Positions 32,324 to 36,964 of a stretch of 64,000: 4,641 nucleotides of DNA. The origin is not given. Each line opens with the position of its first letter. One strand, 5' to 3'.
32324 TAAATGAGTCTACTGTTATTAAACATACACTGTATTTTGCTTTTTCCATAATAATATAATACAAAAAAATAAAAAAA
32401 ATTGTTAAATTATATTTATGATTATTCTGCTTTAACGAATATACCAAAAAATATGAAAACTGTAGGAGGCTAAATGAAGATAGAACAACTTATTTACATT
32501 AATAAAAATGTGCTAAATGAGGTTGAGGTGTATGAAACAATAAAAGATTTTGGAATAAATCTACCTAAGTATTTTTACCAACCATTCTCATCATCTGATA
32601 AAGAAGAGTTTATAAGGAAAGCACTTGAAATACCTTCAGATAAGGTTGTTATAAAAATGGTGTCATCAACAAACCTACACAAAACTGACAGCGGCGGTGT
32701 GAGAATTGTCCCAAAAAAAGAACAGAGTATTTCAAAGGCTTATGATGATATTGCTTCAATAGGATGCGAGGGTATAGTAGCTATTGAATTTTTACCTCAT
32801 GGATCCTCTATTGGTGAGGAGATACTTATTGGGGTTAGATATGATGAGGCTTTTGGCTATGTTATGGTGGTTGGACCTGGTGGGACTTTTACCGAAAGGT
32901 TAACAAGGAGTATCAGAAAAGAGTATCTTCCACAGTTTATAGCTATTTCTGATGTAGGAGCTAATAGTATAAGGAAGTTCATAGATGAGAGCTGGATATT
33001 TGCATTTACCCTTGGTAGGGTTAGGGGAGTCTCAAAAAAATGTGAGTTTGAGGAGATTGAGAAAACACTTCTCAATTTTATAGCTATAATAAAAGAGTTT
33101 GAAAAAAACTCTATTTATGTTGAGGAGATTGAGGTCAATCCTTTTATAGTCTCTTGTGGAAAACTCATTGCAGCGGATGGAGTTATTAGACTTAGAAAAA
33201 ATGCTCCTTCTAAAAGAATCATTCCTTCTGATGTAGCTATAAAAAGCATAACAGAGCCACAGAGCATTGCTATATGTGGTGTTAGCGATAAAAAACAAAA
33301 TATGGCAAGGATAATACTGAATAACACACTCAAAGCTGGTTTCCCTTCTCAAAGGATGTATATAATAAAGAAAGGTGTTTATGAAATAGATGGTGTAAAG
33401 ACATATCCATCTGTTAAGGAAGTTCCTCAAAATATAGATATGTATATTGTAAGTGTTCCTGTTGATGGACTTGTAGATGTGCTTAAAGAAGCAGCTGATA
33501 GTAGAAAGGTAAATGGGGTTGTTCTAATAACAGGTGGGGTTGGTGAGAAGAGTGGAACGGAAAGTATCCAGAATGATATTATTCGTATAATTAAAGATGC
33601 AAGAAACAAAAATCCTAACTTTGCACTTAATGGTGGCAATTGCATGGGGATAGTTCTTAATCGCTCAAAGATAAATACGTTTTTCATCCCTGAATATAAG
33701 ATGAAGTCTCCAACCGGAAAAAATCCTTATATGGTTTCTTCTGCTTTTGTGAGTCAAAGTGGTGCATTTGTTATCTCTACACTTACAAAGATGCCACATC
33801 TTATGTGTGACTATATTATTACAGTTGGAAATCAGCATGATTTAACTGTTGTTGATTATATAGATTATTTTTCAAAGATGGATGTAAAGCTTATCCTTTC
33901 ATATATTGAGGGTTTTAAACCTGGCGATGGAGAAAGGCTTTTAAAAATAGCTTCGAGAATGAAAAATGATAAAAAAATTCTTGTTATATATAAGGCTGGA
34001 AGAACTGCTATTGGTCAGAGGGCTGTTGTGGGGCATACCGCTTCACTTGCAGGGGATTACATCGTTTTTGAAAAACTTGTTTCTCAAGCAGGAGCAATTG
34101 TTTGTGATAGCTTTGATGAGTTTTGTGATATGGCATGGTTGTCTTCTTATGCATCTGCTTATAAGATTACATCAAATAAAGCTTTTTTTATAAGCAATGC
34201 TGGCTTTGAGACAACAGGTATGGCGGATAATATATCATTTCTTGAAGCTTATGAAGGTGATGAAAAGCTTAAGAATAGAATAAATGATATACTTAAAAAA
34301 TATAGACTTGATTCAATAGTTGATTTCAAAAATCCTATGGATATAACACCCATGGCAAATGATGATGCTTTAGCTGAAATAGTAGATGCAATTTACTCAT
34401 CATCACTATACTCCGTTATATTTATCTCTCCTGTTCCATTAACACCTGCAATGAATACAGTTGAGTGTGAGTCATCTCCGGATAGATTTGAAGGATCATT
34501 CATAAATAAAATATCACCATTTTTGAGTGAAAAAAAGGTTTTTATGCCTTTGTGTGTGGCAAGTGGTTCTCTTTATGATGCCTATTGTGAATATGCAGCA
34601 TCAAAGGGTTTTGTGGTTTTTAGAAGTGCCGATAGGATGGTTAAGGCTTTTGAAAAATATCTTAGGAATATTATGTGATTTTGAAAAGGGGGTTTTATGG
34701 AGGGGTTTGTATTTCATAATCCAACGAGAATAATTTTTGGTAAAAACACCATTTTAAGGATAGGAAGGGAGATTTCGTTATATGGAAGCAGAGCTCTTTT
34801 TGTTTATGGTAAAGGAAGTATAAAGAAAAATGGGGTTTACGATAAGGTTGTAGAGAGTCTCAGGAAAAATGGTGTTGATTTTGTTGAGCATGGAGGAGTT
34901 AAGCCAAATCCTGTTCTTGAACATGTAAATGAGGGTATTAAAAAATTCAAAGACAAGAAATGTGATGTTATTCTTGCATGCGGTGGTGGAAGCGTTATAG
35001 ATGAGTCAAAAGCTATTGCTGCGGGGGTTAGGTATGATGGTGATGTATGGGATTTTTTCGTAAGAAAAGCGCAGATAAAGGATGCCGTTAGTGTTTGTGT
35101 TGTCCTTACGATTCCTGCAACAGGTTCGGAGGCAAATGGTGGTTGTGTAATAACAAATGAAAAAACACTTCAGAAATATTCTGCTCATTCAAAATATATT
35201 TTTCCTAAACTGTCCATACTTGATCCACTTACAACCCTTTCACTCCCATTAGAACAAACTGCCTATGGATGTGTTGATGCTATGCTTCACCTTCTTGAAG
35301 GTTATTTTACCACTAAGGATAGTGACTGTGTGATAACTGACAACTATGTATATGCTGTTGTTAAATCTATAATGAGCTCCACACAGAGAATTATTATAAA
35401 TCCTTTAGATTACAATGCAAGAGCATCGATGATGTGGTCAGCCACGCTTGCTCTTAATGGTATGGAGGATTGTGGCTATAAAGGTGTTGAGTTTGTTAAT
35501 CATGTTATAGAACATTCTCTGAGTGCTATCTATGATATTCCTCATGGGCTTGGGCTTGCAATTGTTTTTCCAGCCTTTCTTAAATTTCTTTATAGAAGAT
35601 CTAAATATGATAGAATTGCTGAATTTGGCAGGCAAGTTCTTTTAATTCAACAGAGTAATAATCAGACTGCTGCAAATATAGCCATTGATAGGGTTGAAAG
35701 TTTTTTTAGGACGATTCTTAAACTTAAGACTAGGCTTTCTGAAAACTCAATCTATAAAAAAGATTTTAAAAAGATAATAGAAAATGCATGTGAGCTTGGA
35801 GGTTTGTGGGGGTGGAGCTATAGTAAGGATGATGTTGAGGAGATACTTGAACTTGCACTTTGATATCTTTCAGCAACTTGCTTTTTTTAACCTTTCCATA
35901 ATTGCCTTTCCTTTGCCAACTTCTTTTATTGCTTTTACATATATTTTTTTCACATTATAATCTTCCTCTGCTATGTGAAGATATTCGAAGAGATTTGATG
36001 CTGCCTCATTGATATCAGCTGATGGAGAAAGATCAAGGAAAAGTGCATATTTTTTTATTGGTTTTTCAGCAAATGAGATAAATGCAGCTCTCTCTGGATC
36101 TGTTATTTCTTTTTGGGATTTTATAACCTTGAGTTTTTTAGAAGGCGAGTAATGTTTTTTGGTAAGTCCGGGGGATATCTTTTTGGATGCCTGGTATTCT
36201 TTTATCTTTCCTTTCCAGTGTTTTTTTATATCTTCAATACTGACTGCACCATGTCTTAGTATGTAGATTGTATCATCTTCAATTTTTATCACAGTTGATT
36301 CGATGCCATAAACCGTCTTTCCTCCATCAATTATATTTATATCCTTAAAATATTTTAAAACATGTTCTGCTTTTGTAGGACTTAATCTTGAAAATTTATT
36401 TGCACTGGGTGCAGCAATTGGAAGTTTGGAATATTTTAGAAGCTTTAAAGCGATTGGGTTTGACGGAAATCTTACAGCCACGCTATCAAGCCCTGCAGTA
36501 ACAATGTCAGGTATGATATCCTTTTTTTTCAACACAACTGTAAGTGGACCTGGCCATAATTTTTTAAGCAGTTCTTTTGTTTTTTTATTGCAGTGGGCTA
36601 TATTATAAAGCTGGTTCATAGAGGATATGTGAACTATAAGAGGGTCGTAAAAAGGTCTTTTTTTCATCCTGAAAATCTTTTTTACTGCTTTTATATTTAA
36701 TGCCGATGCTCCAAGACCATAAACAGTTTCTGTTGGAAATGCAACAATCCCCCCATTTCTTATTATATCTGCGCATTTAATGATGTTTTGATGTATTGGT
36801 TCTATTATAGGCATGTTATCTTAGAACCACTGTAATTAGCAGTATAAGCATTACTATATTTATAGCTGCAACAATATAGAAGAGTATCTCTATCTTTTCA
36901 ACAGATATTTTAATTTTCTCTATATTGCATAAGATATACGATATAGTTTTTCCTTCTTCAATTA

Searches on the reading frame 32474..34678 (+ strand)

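Call 56: search_protein_families(library=pfam, proteins=[window:32474-34678:+], max_evalue=0.00001)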
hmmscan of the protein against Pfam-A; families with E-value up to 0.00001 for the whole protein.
window:32474-34678:+ (734 aa): 4 families
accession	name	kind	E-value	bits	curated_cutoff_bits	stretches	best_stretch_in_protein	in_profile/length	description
PF13607.11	Succ_CoA_lig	-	2.1e-31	108.9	27.4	1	424-554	5-135/138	Succinyl-CoA ligase like flavodoxin domain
PF13549.11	ATP-grasp_5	-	2.8e-23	82.9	27.6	1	11-240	7-221/221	ATP-grasp domain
PF13380.12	CoA_binding_2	-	1e-11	45.7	22.8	1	264-394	2-114/116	CoA binding domain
PF02629.25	CoA_binding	-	1.3e-06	29.5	22.3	1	261-354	2-96/97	CoA binding domain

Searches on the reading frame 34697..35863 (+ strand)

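Call 56: search_protein_families(library=pfam, proteins=[window:34697-35863:+], max_evalue=0.00001)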
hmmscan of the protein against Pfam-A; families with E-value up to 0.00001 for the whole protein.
window:34697-35863:+ (388 aa): 3 families
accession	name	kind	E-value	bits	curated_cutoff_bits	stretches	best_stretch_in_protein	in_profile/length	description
PF00465.25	Fe-ADH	-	6.1e-49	166.3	31.3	1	9-177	1-168/168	Iron-containing alcohol dehydrogenase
PF25137.1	ADH_Fe_C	-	6e-27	95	27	1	188-386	1-192/194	Fe-containing alcohol dehydrogenase family, C-terminal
PF13685.12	Fe-ADH_2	-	6.2e-08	33.2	28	1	30-109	19-95/149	Iron-containing alcohol dehydrogenase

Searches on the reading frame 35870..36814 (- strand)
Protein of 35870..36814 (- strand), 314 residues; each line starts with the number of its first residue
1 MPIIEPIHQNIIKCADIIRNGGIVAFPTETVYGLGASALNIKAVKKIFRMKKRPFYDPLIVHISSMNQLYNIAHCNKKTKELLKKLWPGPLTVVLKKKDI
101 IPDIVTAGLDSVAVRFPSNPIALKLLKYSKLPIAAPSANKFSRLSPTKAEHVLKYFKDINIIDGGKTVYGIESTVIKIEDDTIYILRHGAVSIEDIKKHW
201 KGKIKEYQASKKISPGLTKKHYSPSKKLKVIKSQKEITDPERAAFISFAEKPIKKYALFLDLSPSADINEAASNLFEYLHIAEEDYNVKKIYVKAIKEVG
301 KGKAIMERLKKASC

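Call 56: search_protein_families(library=pfam, proteins=[window:35870-36814:-], max_evalue=0.00001)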
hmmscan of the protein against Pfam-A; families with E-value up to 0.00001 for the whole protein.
window:35870-36814:- (314 aa): 2 families
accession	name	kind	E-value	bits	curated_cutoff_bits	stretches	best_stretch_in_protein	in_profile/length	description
PF01300.24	Sua5_yciO_yrdC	-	1.7e-54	184.5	25.1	1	17-189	2-178/178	Telomere recombination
PF03481.19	Sua5_C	-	8.7e-20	72.1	22.9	1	191-313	1-135/136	Threonylcarbamoyl-AMP synthase, C-terminal domain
